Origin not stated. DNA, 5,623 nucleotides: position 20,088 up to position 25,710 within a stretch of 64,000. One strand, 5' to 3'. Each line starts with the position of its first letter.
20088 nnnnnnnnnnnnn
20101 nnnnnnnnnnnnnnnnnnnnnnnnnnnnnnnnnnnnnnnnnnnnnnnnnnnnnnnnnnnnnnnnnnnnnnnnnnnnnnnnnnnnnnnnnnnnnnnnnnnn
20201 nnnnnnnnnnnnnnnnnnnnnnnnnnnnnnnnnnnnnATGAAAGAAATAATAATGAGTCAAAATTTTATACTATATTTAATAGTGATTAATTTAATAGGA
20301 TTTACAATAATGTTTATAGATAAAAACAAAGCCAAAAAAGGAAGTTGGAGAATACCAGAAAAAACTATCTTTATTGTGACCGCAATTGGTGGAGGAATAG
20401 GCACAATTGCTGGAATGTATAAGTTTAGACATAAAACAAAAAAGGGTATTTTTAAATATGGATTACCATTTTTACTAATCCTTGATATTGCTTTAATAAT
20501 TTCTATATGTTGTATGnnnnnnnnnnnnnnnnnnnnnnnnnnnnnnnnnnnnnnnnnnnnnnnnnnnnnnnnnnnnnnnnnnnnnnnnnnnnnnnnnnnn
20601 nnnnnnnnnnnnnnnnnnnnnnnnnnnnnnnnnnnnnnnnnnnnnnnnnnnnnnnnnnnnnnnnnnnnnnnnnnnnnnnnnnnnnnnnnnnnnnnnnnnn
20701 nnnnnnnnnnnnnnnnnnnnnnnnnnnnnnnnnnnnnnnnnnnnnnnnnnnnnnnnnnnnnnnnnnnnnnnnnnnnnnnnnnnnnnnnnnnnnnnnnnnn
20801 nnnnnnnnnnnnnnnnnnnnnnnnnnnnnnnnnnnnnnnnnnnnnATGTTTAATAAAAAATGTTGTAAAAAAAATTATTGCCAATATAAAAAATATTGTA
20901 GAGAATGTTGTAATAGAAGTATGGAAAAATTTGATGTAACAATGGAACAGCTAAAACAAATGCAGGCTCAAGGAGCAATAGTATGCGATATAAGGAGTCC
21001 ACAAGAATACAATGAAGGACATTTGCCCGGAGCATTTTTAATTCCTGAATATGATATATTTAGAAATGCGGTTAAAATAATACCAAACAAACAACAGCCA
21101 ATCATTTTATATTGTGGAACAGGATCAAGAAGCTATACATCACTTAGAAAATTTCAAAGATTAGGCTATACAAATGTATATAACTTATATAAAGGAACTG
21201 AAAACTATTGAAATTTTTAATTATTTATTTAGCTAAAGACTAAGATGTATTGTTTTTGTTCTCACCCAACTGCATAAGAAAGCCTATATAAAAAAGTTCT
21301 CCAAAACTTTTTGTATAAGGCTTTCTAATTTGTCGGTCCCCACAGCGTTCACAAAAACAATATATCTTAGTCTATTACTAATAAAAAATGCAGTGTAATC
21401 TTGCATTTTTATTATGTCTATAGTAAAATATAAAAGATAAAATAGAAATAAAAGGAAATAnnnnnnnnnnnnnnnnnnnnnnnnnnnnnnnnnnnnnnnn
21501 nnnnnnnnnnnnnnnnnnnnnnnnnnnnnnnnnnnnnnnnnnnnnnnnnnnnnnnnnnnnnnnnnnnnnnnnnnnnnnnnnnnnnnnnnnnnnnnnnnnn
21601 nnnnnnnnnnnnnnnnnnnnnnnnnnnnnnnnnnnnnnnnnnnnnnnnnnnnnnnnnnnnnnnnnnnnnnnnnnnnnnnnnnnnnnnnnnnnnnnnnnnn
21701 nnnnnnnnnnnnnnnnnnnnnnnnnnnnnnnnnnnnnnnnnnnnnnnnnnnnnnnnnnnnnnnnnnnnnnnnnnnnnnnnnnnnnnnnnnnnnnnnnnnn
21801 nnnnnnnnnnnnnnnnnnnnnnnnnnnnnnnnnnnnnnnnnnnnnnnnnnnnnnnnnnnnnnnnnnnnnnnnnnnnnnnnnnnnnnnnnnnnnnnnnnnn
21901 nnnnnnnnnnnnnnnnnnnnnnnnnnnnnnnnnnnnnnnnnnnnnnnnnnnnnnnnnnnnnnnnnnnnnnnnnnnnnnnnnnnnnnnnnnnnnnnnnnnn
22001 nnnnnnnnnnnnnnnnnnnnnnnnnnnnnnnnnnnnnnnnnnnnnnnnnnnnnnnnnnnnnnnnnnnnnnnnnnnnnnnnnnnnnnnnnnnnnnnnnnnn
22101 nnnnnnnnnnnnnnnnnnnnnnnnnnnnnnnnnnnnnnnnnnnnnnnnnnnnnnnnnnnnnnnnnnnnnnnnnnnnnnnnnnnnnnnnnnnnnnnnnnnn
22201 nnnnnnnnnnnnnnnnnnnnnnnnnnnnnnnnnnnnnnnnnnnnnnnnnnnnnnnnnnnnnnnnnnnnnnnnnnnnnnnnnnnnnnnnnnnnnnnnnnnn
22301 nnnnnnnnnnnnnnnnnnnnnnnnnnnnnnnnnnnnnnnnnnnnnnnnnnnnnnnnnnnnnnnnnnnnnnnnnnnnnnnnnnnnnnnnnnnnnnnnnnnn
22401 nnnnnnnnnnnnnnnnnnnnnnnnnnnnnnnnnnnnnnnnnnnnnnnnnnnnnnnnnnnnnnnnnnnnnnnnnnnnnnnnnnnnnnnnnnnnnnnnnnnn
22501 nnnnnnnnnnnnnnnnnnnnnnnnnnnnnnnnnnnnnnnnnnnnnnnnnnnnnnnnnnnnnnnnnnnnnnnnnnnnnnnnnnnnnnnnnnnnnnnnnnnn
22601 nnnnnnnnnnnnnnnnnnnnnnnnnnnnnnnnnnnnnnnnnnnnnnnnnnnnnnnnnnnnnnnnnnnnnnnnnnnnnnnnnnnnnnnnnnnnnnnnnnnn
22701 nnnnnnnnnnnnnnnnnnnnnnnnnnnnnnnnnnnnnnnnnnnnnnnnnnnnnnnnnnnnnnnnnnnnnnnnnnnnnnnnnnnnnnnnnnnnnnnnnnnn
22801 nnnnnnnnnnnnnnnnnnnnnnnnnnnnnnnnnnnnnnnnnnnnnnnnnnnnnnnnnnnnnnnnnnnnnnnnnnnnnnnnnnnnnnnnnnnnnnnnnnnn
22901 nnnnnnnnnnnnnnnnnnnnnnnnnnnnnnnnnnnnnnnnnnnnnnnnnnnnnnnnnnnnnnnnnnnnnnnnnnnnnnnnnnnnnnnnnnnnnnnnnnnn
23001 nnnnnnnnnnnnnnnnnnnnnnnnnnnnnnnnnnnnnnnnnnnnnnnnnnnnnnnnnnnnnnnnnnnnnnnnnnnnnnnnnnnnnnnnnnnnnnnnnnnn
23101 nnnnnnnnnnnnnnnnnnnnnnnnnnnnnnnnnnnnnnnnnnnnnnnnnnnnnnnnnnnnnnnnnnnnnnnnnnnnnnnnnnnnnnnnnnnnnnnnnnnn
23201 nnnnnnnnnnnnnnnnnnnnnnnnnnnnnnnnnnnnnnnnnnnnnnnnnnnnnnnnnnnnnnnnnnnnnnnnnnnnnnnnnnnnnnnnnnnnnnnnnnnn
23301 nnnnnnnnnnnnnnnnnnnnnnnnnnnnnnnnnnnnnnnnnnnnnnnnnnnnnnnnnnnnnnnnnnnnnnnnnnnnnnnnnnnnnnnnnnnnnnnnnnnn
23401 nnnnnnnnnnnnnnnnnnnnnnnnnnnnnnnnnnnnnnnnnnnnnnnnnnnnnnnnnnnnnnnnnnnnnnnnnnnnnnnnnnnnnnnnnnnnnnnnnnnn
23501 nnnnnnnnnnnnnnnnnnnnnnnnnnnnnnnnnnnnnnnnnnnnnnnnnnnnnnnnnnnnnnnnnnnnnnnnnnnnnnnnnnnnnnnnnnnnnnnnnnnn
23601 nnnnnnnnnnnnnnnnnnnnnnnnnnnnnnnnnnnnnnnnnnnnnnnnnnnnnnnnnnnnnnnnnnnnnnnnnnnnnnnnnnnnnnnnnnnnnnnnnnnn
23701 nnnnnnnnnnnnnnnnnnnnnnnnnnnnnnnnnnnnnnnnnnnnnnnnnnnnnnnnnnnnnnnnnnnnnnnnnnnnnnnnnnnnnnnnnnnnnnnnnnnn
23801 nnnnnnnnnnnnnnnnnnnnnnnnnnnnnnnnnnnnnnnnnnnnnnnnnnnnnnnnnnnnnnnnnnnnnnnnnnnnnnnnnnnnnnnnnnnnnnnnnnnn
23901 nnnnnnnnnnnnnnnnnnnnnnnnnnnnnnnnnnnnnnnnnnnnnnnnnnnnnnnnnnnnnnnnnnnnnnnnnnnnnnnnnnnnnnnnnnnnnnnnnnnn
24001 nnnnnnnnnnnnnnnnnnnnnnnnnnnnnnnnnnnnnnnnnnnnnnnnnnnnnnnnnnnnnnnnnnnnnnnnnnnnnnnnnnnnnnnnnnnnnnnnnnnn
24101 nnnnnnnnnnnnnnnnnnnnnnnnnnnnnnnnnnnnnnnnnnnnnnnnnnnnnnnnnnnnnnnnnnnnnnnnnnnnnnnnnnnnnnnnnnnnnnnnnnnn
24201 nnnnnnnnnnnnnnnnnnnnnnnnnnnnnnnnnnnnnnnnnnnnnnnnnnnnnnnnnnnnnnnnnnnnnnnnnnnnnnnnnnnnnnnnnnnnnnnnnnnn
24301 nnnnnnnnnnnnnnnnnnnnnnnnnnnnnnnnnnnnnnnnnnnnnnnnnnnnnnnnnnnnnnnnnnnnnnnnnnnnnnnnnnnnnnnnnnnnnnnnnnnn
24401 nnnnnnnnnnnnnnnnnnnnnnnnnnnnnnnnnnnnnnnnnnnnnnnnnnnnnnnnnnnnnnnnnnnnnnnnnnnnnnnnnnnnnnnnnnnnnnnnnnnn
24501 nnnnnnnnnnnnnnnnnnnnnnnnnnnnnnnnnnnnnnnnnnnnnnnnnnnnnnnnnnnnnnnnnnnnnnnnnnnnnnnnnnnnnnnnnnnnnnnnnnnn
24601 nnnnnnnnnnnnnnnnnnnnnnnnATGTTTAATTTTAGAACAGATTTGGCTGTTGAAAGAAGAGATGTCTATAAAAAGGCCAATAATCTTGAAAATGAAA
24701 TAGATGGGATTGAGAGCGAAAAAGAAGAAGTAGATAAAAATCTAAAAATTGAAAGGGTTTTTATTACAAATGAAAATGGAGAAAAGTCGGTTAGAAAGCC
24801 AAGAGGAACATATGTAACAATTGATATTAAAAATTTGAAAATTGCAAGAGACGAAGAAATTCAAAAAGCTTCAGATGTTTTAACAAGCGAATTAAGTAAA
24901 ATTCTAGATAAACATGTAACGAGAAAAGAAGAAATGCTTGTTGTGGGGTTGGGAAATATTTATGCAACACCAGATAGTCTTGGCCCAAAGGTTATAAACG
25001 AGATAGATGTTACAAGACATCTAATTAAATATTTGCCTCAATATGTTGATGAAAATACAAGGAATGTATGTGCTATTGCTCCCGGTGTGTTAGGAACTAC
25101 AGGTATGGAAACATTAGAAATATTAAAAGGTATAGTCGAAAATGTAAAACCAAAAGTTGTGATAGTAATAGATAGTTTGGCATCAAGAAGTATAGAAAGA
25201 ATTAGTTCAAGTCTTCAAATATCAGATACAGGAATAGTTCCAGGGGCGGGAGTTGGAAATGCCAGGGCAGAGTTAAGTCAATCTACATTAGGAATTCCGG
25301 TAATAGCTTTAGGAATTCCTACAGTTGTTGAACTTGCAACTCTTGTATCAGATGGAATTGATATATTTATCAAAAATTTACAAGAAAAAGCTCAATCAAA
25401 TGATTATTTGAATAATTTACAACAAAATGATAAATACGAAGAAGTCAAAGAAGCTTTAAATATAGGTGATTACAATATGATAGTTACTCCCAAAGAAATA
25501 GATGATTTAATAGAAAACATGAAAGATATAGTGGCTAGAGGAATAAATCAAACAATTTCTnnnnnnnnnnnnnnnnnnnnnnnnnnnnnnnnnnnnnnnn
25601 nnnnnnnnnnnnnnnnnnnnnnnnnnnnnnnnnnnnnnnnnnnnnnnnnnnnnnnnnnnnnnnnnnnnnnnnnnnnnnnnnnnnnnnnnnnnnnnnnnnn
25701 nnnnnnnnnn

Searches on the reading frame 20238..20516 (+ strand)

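Call 100: search_protein_families(library=pfam, proteins=[window:20238-20516:+], max_evalue=0.00001)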
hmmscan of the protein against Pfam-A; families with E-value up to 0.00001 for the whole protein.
window:20238-20516:+ (93 aa): 1 family
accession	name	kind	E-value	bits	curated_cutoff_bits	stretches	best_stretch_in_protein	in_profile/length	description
PF06961.18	DUF1294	-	5.2e-23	81.5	25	1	18-72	1-55/55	Protein of unknown function (DUF1294)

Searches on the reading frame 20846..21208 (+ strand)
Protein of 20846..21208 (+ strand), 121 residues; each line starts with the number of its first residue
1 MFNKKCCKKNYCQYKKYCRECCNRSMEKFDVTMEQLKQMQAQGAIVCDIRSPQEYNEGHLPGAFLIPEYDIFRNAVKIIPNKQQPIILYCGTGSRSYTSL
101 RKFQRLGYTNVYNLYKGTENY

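Call 100: search_protein_families(library=pfam, proteins=[window:20846-21208:+], max_evalue=0.00001)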
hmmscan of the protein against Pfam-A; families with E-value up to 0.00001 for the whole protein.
window:20846-21208:+ (121 aa): 1 family
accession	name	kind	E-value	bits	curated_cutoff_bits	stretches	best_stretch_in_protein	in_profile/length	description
PF00581.25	Rhodanese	-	7.7e-20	71.7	22.2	1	32-120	1-98/102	Rhodanese-like domain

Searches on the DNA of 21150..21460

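Call 94: search_rna_families(source=window, start=21150, end=21460, threshold=evalue, max_evalue=10)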
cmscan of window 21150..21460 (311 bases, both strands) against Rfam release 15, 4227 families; matches with E-value up to 10: 5.
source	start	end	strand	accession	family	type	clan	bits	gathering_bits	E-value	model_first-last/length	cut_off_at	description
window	21216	21246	+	RF01569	DdR2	Gene; snRNA; snoRNA; CD-box;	-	17.8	80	2.9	53-83/83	no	Dictyostelium snoRNA DdR2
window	21288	21391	-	RF04182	GibS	Gene; sRNA;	-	17.5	115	3.7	1-142/142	no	GibS sRNA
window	21246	21363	+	RF00555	L13_leader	Cis-reg; leader;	-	16.9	44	7.2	1-60/60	no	Ribosomal protein L13 leader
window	21325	21416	+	RF02059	STnc50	Gene; sRNA;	-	15.9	55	4.6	1-84/84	no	Salmonella enterica sRNA STnc40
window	21276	21327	-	RF04031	mir-2686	Gene; miRNA;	-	14.4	90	4.6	1-68/68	no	mir-2686 microRNA precursor family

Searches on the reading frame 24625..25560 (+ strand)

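Call 101: search_protein_families(library=pfam, proteins=[window:24625-25560:+], max_evalue=0.00001)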
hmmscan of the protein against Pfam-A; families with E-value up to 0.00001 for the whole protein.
window:24625-25560:+ (312 aa): 1 family
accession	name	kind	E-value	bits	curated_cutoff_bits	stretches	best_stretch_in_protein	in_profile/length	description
PF03418.19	Peptidase_A25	-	7.2e-86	288.7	27.8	2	9-258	1-252/353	Germination protease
